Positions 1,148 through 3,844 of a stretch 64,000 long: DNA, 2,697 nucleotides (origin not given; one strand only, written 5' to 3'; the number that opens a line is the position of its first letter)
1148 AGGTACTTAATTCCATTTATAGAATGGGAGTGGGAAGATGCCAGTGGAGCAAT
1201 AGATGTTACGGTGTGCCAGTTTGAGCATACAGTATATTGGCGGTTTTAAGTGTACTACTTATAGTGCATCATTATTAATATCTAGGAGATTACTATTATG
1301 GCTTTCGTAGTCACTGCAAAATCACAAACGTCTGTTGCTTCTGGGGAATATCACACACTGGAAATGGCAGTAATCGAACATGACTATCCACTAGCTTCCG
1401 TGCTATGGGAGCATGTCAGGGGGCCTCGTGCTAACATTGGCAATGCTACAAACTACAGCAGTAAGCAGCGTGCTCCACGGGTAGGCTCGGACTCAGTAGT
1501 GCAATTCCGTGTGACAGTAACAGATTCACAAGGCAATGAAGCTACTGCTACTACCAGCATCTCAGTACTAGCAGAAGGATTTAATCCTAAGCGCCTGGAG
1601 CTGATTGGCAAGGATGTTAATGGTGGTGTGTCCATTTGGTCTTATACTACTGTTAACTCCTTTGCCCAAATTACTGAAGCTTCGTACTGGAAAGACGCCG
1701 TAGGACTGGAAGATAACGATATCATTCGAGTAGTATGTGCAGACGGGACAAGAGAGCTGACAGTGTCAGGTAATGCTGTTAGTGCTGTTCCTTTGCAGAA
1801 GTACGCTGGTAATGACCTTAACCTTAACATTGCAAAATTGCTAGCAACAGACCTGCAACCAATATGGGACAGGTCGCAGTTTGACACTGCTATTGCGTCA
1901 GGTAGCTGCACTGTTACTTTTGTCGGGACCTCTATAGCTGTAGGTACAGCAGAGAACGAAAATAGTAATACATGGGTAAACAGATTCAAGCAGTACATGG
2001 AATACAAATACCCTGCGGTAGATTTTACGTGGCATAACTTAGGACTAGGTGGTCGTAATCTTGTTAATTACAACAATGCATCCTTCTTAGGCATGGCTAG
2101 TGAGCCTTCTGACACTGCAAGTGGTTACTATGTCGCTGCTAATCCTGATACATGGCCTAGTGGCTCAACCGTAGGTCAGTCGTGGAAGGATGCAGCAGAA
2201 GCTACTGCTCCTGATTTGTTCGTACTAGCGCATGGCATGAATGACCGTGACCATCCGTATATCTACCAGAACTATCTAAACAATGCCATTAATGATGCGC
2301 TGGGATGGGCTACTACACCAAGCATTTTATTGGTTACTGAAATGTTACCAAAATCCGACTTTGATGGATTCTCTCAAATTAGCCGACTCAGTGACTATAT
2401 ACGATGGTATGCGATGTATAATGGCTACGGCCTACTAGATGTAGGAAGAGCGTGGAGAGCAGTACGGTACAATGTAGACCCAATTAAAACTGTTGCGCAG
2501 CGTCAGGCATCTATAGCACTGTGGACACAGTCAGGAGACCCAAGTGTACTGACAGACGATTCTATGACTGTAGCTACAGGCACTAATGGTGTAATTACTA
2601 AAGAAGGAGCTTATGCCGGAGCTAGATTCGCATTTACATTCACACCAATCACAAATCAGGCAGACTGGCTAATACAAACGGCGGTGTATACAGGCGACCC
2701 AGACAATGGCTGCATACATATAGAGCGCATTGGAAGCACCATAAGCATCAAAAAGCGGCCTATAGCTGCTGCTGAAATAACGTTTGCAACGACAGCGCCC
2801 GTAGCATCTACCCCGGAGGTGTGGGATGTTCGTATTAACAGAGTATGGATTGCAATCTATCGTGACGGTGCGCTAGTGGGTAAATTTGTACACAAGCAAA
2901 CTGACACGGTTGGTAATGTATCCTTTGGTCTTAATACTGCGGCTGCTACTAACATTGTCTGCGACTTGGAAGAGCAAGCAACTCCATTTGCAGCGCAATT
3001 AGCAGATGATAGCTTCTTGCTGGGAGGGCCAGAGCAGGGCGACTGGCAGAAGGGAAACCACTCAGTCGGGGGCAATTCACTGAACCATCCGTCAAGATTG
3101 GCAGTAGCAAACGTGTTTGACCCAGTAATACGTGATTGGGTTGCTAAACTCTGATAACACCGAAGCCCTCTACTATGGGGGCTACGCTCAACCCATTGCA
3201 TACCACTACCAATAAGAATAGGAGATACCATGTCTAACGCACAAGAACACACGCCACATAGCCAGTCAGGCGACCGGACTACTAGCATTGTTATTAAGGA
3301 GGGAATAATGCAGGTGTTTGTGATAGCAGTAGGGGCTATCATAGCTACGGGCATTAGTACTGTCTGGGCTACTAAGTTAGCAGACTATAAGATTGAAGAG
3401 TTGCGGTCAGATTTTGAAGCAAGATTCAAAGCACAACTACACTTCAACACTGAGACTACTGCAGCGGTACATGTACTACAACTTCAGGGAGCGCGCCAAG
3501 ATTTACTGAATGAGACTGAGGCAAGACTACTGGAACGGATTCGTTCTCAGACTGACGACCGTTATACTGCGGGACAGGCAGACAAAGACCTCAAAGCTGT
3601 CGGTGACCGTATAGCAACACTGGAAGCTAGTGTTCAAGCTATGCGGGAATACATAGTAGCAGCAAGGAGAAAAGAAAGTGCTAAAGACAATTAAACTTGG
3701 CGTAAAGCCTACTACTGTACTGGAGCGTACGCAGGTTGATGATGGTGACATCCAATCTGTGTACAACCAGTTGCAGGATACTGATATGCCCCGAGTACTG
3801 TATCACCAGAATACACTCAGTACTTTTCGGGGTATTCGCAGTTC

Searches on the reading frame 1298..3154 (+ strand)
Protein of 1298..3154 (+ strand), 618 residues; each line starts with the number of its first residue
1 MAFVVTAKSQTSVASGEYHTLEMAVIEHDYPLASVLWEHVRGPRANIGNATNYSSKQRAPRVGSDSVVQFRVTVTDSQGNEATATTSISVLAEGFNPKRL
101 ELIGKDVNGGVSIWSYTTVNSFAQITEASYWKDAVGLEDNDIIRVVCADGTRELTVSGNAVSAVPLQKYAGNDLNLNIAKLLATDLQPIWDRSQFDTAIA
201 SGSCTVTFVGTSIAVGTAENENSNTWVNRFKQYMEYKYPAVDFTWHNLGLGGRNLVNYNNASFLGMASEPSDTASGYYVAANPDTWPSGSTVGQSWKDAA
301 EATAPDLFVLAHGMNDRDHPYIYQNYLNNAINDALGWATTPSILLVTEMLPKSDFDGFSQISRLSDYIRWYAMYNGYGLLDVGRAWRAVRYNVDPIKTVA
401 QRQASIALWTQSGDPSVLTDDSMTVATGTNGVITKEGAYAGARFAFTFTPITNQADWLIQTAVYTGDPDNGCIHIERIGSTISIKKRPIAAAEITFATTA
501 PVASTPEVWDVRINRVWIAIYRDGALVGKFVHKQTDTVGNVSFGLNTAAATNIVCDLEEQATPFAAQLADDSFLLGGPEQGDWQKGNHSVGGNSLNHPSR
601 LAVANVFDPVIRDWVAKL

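Call 60: search_dna_similar(query=window:1298-3154:+, collection=phages, mode=protein, max_rows=15, max_evalue=0.001)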
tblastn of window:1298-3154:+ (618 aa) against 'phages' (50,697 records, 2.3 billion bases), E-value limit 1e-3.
Records with a match: 2; places in all: 2; records where one place covers at least 80% of the query: 0.
Best place of each record, by identity: <60% 2.
By first word of the organism name: Kayfunavirus 2.
By host as written in the record: - 2.
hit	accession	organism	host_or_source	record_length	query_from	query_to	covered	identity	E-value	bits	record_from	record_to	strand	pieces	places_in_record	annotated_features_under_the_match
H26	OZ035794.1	Kayfunavirus BDX03P1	-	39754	199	395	32%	22.9%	1e-4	51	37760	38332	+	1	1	record has no annotation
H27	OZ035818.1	Kayfunavirus BDX03P1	-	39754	199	395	32%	22.9%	1e-4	51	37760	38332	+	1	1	record has no annotation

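Call 61: search_protein_families(library=pfam, proteins=[window:1298-3154:+], max_evalue=0.01)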
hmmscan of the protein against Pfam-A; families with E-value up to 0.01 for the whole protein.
window:1298-3154:+ (618 aa): 2 families
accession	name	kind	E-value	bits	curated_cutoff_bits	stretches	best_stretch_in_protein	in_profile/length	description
PF22352.2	K319L-like_PKD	-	2.1e-05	24.9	27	1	16-90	11-84/84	K319L-like, PKD domain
PF13472.12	Lipase_GDSL_2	-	0.0012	19.8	32.9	0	208-388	1-155/178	GDSL-like Lipase/Acylhydrolase family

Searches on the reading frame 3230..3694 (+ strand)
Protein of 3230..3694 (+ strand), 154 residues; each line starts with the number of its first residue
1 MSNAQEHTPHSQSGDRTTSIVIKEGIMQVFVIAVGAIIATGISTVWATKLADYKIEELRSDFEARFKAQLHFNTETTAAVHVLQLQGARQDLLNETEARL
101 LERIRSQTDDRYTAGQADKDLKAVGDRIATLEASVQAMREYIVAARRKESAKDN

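Call 61: search_protein_families(library=pfam, proteins=[window:3230-3694:+], max_evalue=0.01)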
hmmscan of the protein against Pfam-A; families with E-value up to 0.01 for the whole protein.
window:3230-3694:+ (154 aa): 1 family
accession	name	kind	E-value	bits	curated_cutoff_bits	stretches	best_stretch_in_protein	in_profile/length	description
PF23991.1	DUF7310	-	0.0013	19.6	40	1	102-146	20-64/83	Coiled-coil region of unknown function (DUF7310)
